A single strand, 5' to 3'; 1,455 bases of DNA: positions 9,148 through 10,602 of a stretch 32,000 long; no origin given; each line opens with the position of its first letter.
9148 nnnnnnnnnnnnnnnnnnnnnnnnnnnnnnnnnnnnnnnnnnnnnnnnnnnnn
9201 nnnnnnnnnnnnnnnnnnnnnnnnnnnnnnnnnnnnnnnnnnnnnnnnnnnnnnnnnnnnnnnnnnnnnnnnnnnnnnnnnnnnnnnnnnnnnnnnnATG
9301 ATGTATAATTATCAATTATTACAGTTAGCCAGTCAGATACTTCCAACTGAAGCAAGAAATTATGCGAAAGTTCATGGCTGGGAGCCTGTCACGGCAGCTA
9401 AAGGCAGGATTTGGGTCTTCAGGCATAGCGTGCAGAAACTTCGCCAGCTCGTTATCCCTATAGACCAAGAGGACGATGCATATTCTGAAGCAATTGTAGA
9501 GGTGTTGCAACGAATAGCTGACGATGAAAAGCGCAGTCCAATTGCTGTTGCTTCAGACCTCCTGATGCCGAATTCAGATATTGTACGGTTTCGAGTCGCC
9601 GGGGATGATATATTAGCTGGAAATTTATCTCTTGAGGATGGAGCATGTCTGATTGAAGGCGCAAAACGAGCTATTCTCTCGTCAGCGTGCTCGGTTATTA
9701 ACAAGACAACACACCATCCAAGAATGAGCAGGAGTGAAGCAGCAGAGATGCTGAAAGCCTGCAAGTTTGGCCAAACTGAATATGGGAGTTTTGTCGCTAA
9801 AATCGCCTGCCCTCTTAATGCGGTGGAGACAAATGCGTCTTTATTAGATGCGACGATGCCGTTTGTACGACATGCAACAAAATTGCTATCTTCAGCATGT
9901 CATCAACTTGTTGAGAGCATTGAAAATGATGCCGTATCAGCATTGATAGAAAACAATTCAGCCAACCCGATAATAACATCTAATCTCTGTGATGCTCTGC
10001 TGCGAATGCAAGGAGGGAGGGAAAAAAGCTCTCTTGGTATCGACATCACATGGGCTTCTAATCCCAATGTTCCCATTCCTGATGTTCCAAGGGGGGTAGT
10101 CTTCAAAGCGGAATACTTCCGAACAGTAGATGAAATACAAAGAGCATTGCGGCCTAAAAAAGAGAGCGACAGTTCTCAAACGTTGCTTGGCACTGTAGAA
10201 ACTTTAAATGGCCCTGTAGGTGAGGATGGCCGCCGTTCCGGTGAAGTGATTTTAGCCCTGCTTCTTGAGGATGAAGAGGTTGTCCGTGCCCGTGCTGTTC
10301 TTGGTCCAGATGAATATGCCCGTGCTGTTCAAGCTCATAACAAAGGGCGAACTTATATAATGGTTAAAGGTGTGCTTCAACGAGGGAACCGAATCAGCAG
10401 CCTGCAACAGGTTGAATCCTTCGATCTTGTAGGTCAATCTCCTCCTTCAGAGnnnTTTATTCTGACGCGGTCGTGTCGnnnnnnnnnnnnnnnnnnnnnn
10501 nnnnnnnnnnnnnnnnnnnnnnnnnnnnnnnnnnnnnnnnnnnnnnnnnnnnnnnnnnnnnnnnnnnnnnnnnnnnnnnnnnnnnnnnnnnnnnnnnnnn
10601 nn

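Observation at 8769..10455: DUF4365-like nuclease translationally coupled to a 385-aa orphan protein: candidate two-gene defence module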

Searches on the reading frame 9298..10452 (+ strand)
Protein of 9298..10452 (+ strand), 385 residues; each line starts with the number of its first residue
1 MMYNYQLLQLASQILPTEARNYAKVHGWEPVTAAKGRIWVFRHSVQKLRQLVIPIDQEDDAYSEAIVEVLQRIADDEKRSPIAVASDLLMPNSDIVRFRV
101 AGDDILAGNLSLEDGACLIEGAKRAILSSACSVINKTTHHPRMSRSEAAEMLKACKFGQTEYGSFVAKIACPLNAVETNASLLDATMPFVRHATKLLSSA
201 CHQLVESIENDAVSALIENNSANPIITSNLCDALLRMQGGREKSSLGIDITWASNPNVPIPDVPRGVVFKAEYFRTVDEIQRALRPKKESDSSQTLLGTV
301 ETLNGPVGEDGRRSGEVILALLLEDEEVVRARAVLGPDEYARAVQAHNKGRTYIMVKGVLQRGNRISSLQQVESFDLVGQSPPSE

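Call 3: search_protein_families(library=pfam, proteins=[window:9298-10452:+], max_evalue=1)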
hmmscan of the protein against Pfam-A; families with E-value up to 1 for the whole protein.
window:9298-10452:+ (385 aa): 1 family
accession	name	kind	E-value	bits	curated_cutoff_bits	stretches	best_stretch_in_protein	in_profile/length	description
PF11938.13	DUF3456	-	0.086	13.7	21.1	1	193-232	106-144/150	TLR4 regulator and MIR-interacting MSAP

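Call 4: search_protein_families(library=padloc, proteins=[window:9298-10452:+], max_evalue=1)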
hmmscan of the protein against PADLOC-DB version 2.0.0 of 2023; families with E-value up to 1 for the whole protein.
window:9298-10452:+ (385 aa): 37 families (the best 25 are shown)
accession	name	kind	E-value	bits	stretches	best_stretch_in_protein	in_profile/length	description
PDLC04323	PDC-M02B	-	2e-125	416.4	1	2-378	1-372/374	-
PDLC04329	PDC-M02B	-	8.8e-109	361.6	1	12-379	5-375/377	-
PDLC04321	PDC-M02B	-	4e-60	201.9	1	1-377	1-381/383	-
PDLC04298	PDC-M02B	-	5.1e-60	201.3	1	9-378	9-374/380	-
PDLC04330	PDC-M02B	-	1.3e-49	167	1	4-380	3-371/375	-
PDLC04311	PDC-M02B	-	1.6e-46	157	1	11-378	5-373/384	-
PDLC04304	PDC-M02B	-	1.9e-43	147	1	7-378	7-380/383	-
PDLC04335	PDC-M02B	-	5e-43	145.3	1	12-373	4-356/364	-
PDLC04303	PDC-M02B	-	1e-41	141.2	1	12-376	12-381/383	-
PDLC04307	PDC-M02B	-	2.9e-38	129.9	1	19-378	16-368/373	-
PDLC04333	PDC-M02B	-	3.9e-35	119.3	1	9-377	8-376/379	-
PDLC04320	PDC-M02B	-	2.2e-34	116.9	1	13-369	10-365/374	-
PDLC04301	PDC-M02B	-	1.1e-32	111.5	1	18-377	15-376/378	-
PDLC04308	PDC-M02B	-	8e-32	108.3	1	7-373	9-376/391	-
PDLC04319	PDC-M02B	-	1.6e-31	107.7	1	14-378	12-373/373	-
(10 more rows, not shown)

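Call 10: search_protein_families(library=ncbifam, proteins=[window:9298-10452:+], max_evalue=1)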
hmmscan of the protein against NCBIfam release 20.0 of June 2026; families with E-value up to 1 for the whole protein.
window:9298-10452:+ (385 aa): 0 families

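Call 11: search_solved_structures(query=window:9298-10452:+, max_evalue=10)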
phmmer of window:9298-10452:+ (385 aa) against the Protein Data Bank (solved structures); distinct sequences matched with E-value up to 10: 1.
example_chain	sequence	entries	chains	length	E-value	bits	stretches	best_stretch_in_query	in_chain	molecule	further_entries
8rja_B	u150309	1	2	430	1.2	11.6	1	111-177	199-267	Formylmethanofuran dehydrogenase subunit B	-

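Call 17: find_homologous_proteins(query=window:9298-10452:+, max_evalue=0.001)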
Query window:9298-10452:+ (385 aa): 74 proteins with E <= 0.001 among 8000 candidates.
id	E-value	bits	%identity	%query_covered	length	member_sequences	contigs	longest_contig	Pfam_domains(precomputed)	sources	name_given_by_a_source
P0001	5.0e-250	847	100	100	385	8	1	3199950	-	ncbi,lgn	ncbi:hypothetical protein GCAAIG_05630 [Candidatus Electronema halotolerans]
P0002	9.1e-216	734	88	97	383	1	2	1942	-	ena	-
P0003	2.0e-213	726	86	99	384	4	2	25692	-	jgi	jgi:hypothetical protein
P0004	1.6e-208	710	84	99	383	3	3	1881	-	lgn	-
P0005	3.4e-208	709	83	100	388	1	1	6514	-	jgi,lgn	jgi:hypothetical protein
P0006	1.2e-206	704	83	100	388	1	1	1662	-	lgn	-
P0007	1.3e-168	579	68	99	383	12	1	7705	-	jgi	jgi:hypothetical protein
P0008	3.5e-168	577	68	99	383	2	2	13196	-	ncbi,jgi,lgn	-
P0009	3.2e-160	551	66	97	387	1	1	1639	-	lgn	-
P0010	1.0e-154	533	64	97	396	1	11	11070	-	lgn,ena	-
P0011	1.2e-136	474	57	97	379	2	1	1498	-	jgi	jgi:hypothetical protein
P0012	2.8e-124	433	55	96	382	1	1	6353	-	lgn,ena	-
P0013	4.4e-123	429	59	89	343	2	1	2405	-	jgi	jgi:hypothetical protein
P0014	5.3e-121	422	52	98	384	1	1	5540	-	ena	-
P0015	9.5e-121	421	53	97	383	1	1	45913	-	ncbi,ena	-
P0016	1.3e-120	421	53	96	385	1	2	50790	-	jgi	jgi:hypothetical protein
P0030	2.0e-110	388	48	97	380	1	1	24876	-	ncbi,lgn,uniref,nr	ncbi:hypothetical protein [Desulfatiglans anilini]|uniref:hypothetical protein n=1 Tax=Desulfatiglan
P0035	3.5e-99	351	49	98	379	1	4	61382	-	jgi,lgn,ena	jgi:hypothetical protein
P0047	3.2e-87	311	43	98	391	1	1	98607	-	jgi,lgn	jgi:hypothetical protein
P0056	7.7e-80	287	41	96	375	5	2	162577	-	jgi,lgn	jgi:hypothetical protein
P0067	1.9e-61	226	33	96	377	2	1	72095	-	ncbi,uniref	ncbi:hypothetical protein [Pseudomonas oryzihabitans]|uniref:hypothetical protein n=1 Tax=Pseudomona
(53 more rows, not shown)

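Call 24: find_related_loci(query=A2, collection=genome_contigs, flank=10000)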
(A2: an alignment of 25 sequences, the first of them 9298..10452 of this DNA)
Query A2 (385 aa) in genome_contigs; peptide patterns used: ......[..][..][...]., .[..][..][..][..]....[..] (x = any residue, [..] = any of these).
128 stretches matched a pattern; 51 encode a relative of the query (tblastn E <= 1e-3); 51 distinct loci.
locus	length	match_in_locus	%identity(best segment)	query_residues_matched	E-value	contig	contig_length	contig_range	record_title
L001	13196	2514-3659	68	1-383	2e-178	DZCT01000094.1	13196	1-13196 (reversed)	MAG TPA_asm: Desulfatirhabdium butyrativorans isolate SulCav_PC08_64_48_9 SulCav_PC08-64_3510_length_13196_cov_6.289095,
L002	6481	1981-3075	53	9-375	2e-127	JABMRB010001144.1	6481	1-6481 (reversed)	MAG: Candidatus Nealsonbacteria bacterium isolate bin.20 k141_5690658, whole genome shotgun sequence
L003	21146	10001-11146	47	1-380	4e-108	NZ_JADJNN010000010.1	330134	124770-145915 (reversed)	MAG: Nannocystis sp. isolate EsbW_18-Q3-R4-48_MAXAC.145 tig00006129-10-3309900, whole genome shotgun sequence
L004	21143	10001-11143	48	1-376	3e-107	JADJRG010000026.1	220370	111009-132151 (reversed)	MAG: Nannocystis sp. isolate Fred_18-Q3-R57-64_MAXAC.384 tig00350941-10-2204620, whole genome shotgun sequence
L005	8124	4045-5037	48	50-378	3e-92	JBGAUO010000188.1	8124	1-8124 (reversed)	MAG: Nannocystis sp. isolate MAG_AAO_AS.74 AAOAS-74_NODE_188_length_8124_cov_5.548279, whole genome shotgun sequence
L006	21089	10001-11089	41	10-379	6e-86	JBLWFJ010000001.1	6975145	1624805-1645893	Nannocystaceae bacterium ST9 contig_1_pilon, whole genome shotgun sequence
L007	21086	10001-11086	43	12-378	2e-85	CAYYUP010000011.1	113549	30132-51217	MAG TPA_asm: uncultured Nannocystis sp. isolate binchicken_co67_189 genome assembly, contig: NODE_66_length_113549_cov_8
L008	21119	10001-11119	40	13-385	1e-83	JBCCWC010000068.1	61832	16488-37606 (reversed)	MAG: Myxococcota bacterium isolate P01_E01_bin.52 k141_1153757_length_61832_cov_23.0000, whole genome shotgun sequence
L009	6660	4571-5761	37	1-374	1e-72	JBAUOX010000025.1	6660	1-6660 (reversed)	MAG: Isosphaeraceae bacterium isolate MFD09680_ilm_asm_bin1 k127_144888, whole genome shotgun sequence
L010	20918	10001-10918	42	10-315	4e-68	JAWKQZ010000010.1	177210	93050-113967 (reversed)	MAG: Nannocystaceae bacterium isolate BC1.173 BC1.173.fa-10, whole genome shotgun sequence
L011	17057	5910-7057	42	1-378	1e-78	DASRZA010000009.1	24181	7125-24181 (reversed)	MAG TPA_asm: Armatimonadota bacterium isolate SMAG_U13960 k141_681005, whole genome shotgun sequence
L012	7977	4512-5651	34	2-384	1e-60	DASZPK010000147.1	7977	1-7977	MAG TPA_asm: Chthoniobacteraceae bacterium isolate SMAG_U5969 k141_494743, whole genome shotgun sequence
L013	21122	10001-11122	32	2-378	3e-60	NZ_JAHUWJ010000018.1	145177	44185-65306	Chitinophaga sp. sic0106 NODE_18_length_145177_cov_40.777360, whole genome shotgun sequence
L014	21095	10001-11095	30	16-378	5e-60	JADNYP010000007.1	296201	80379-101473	Pseudomonas fulva strain 20-MO00651-0 20-MO00651-0_contig_7, whole genome shotgun sequence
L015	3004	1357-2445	30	1-377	2e-50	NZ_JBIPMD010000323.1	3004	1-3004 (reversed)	MAG: Silvanigrella sp. isolate ME2015-11-03_3300035190_group6_bin73 Rohwer_bin1148_scaffold_28526_c1, whole genome shotg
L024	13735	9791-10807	27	14-349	3e-20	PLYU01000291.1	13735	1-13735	MAG: Myxococcales bacterium isolate palsa_1150 73.20120700_P3D.239_contig_23944, whole genome shotgun sequence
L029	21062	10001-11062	27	22-381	1e-21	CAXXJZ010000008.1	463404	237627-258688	MAG: uncultured Thermotogae bacterium isolate 23f89288-7d88-4897-b737-0766b8824836 genome assembly, contig: contig_8, wh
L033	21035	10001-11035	24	36-377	5e-12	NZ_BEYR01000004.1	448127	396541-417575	Sphingobacterium sp. HMA12 HMA1204, whole genome shotgun sequence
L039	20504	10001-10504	29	20-187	2e-10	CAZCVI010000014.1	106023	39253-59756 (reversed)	MAG TPA_asm: uncultured Clostridia bacterium isolate binchicken_co113_160 genome assembly, contig: NODE_190_length_10602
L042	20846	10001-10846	25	99-378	3e-9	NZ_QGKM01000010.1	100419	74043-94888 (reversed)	Leucothrix pacifica strain JCM 18388 JCM18388_1__paired__trimmed__paired__contig_10, whole genome shotgun sequence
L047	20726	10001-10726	25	27-259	3e-7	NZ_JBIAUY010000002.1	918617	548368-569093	Streptomyces sp. NPDC001604 NPDC001604_130_G8.ctg-0002, whole genome shotgun sequence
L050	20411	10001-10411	27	88-221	2e-6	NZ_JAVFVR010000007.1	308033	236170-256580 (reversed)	Flavobacterium sp. LHD-85 LHD.85_ctg007, whole genome shotgun sequence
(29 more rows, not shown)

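Call 29: predict_structure(alignment_id=A1)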
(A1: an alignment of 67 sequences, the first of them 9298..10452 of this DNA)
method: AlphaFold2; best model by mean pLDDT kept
length: 385 residues; sequences in the alignment: 67
mean_pLDDT: 91.5   pTM: 0.77
mean pLDDT of the five models: 91.5, 89.9, 89.4, 88.9, 88.8
residues with pLDDT >= 90: 305; 70-90: 61; 50-70: 16; < 50: 3
segments of 3 or more residues with pLDDT < 50: 383-385
pLDDT, mean of each block of 10 residues (from residue 1): 88 97 94 94 94 97 97 94 94 96 79 93 98 94 87 92 86 85 79 98 98 96 95 94 92 93 96 97 78 88 95 97 84 97 95 94 86 92 48
secondary structure, 60 per line:
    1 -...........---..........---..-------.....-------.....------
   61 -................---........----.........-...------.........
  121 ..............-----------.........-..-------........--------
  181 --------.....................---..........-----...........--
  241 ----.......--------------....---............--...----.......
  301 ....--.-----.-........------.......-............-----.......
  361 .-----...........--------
elements in order: H2-12 H16-25 E38-42 E50-54 H62-77 H81-88 E93-101 H112-134 H146-154 E165-172 H189-209 H213-222 H228-238 E245-251 E266-269 H273-284 E294-304 E315-322 E329-335 H337-348 E354-361 E367-377

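Call 32: fold_search(model_id=the predicted structure, library=pdb)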
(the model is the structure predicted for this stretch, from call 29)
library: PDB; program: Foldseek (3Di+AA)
matches with E <= 10: 884; with E <= 0.001: 0
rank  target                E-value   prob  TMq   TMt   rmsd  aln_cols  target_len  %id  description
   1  3eiv_D                2.5e-03  1.00  0.18  0.54   5.3       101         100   14  Crystal Structure of Single-stranded DNA-binding protein from Streptomyces coelicolor (released 2009-09-08)
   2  9mj5_B                3.3e-03  1.00  0.16  0.27   5.0        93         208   14  Catalytic domain of human DNA polymerase alpha in complex with DNA and RPA (released 2025-02-19)
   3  3f2b_A                4.8e-03  1.00  0.15  0.07   6.0        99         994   11  DNA Polymerase PolC from Geobacillus kaustophilus complex with DNA, dGTP, Mg and Zn (released 2009-01-20)
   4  8rk2_B                7.9e-03  1.00  0.15  0.42   5.0        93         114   14  Human Replication protein A (RPA; trimeric core) - ssDNA complex (released 2024-04-24)
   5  5yyu_D                1.2e-02  1.00  0.16  0.51   4.9        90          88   16  Crystal structure of Staphylococcus aureus single-stranded DNA-binding protein SsbB (released 2018-08-15)
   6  5wqv_A                1.2e-02  1.00  0.17  0.52   4.7        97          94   16  Crystal structure of PriB mutant - S55A (released 2017-11-29)
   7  4gs3                  1.7e-02  0.99  0.14  0.47   5.8        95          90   18  Dimeric structure of the N-terminal domain of PriB protein from Thermoanaerobacter tencongensis solved ab initio (released 2012-09-19)
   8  9pd3_O                1.8e-02  0.99  0.15  0.27   6.3        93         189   14  NER dual incision complex - DuIS (released 2026-02-18)
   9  3lgj_B                1.9e-02  0.99  0.16  0.48   5.1        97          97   14  Crystal structure of single-stranded binding protein (ssb) from Bartonella henselae (released 2010-02-16)
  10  6gdr_A                2.6e-02  0.38  0.13  0.17  16.8       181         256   12  DNA binding with a minimal scaffold: Structure-function analysis of Lig E DNA ligases (released 2018-07-25)
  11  4gop_B                2.8e-02  1.00  0.15  0.41   3.9        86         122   14  Structure and Conformational Change of a Replication Protein A Heterotrimer Bound to ssDNA (released 2012-11-28)
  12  7r4w                  2.8e-02  0.99  0.16  0.48   5.8       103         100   18  Single stranded DNA binding protein SSB M5 from Fervidobacterium gondwanense (released 2023-08-23)
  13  6bhx_A                3.1e-02  0.98  0.16  0.46   5.2        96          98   16  B. subtilis SsbA with DNA (released 2018-12-19)
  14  2pi2_D                3.7e-02  1.00  0.15  0.40   4.4        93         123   14  Full-length Replication protein A subunits RPA14 and RPA32 (released 2007-10-16)
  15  7vum_B                3.7e-02  0.98  0.16  0.47   5.2        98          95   17  Crystal structure of SSB complexed with que (released 2022-03-09)
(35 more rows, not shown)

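Call 49: fold_search(model_id=the predicted structure, library=viral)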
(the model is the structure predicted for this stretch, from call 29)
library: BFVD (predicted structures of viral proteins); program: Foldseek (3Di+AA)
matches with E <= 10: 938; with E <= 0.001: 3
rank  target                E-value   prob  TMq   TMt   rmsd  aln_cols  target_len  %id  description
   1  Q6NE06                2.7e-22  1.00  0.59  0.60   7.9       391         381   14  Uncharacterized protein [Leptospira phage LE1]
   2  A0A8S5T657            9.2e-10  1.00  0.33  0.44  10.4       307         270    9  Uncharacterized protein [Myoviridae sp. ctLIM9]
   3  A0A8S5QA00            4.8e-08  1.00  0.30  0.31  13.6       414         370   11  DUF6575 domain-containing protein [Siphoviridae sp. ctoic9]
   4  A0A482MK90            1.4e-03  1.00  0.21  0.74   2.4        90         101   22  Uncharacterized protein [Nodularia phage vB_NspS-kac65v162]
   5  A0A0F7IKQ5            3.4e-03  0.44  0.15  0.18  20.8       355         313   14  DNA ligase [Delftia phage IME-DE1]
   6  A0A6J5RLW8            9.1e-03  0.99  0.17  0.15   9.0       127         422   11  Intein C-terminal splicing region [uncultured Caudovirales phage]
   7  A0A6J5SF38            9.6e-03  0.84  0.14  0.19  12.8       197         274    9  Uncharacterized protein [uncultured Caudovirales phage]
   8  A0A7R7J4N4            1.1e-02  0.44  0.16  0.22  16.7       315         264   10  (no name in the UniProt tables at hand)
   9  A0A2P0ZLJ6            1.2e-02  0.85  0.15  0.18  12.3       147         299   12  Putative ATP-dependent DNA ligase [Pseudomonas phage phiNV3]
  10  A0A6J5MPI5            1.3e-02  1.00  0.18  0.44   5.2       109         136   16  Uncharacterized protein [uncultured Caudovirales phage]
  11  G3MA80                1.4e-02  0.47  0.16  0.11  22.6       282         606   13  Gp339 [Bacillus phage G]
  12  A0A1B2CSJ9            1.6e-02  0.66  0.15  0.17  17.2       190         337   10  PlxyGVORF95 protein [Plutella xylostella granulovirus]
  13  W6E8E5                1.7e-02  0.84  0.14  0.18  13.7       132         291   11  DNA ligase [Shewanella phage Spp001]
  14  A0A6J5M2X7            1.7e-02  0.69  0.18  0.07  18.7       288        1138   12  DnaE DNA polymerase III, alpha subunit [uncultured Caudovirales phage]
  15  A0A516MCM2            1.7e-02  0.25  0.15  0.15  17.8       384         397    8  (no name in the UniProt tables at hand)
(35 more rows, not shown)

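Call 50: search_dna_similar(query=window:9298-10452:+, collection=phages, mode=protein, max_evalue=0.01)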
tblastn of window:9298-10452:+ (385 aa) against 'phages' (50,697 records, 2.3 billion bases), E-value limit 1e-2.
No match.

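Call 51: search_dna_similar(query=window:9298-10452:+, collection=plasmids, mode=protein, max_evalue=0.01)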
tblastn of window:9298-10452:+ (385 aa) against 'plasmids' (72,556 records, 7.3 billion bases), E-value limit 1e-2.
Records with a match: 12; places in all: 12; records where one place covers at least 80% of the query: 8.
Best place of each record, by identity: <60% 12.
By first word of the organism name: Caballeronia 2; Entomospira 2; Methylobacterium 2; Phaeobacter 1; Gluconobacter 1; Tistrella 1; Pigmentibacter 1; Pusillibacter 1; Rhizobium 1.
By predicted mobility (MOB-suite, as given by PLSDB): non-mobilizable 5; conjugative 4; mobilizable 3.
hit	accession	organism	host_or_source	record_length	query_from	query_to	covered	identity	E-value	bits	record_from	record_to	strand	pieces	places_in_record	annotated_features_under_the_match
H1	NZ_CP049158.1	Caballeronia sp. SBC1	whole organism,soil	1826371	4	379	98%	33.9%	4e-64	228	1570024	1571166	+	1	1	none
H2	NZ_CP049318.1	Caballeronia sp. SBC2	whole organism,soil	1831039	4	379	98%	33.9%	4e-64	228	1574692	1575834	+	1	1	none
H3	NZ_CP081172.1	Phaeobacter inhibens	-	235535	12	378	95%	33.9%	1e-59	215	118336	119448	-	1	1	hypothetical protein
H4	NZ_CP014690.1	Gluconobacter albidus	water kefir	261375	8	365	93%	25.1%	6e-17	90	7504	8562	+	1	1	hypothetical protein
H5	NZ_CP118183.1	Entomospira culicis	Culex pipiens,cell culture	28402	14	369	92%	24.3%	5e-12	75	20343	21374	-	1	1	hypothetical protein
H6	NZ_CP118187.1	Entomospira culicis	Culex pipiens,cell culture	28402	14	369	92%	24.3%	5e-12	75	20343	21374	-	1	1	hypothetical protein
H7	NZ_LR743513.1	Methylobacterium bullatum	-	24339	16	363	90%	24.7%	2e-27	121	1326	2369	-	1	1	hypothetical protein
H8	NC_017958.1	Tistrella mobilis KA081020-065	-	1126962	92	362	70%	29.5%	1e-12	77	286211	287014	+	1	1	record has no annotation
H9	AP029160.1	Pigmentibacter ruber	Homo sapiens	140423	12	260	65%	27.4%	7e-11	72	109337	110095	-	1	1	hypothetical protein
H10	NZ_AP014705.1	Methylobacterium aquaticum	-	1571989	66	378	81%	21.2%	5e-4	50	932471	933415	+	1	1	none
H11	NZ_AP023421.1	Pusillibacter faecalis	Homo sapiens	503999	22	305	74%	23.2%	1e-11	74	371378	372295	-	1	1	hypothetical protein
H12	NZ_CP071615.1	Rhizobium bangladeshense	lentil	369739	109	370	68%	24.5%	1e-5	56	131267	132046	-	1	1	hypothetical protein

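Call 52: search_protein_families(library=pfam, alignment_id=A1, max_evalue=0.01)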
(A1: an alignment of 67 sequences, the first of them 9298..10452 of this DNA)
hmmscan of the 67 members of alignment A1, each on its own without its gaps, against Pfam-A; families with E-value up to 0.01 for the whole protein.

A. member 1, window:9298-10452:+ (385 aa): 0 families

B. families by the number of members that match (of 67 scanned): 2 families
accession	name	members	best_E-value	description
PF12304.13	BCLP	1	0.0022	Beta-casein like protein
PF18719.7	ArlS_N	1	0.0052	ArlS sensor domain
